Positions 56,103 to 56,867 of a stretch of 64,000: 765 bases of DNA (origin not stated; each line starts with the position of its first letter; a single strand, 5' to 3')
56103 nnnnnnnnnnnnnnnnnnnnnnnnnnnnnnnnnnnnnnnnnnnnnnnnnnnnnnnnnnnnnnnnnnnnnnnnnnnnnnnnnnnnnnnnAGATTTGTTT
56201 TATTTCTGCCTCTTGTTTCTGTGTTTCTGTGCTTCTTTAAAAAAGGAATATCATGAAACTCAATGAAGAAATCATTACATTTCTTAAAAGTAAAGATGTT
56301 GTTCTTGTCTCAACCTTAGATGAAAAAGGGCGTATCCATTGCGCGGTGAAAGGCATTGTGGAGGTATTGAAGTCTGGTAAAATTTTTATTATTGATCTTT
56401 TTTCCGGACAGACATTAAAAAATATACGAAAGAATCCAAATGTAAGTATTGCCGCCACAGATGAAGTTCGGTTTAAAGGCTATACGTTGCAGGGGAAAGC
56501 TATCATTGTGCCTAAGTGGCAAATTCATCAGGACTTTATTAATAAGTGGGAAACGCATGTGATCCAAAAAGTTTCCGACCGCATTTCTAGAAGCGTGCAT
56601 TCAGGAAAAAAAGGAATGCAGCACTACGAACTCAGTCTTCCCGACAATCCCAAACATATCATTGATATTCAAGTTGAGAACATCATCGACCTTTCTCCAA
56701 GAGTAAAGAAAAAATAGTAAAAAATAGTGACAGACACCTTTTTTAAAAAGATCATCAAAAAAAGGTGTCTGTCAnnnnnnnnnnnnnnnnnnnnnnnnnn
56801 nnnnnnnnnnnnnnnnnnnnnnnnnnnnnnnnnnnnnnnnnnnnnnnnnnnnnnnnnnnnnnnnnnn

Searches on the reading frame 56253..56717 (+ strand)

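Call 58: search_protein_families(library=pfam, proteins=[window:56253-56717:+], max_evalue=0.001)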
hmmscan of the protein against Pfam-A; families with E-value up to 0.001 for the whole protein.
window:56253-56717:+ (154 aa): 2 families
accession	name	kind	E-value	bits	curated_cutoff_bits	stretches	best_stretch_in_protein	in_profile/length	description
PF01243.27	PNPOx_N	-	4.4e-11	43.7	28.1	1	3-104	1-94/120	Pyridoxamine 5'-phosphate oxidase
PF04289.18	DUF447_N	-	8.2e-06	26.2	24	1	17-110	3-94/114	Protein of unknown function (DUF447) N-terminal domain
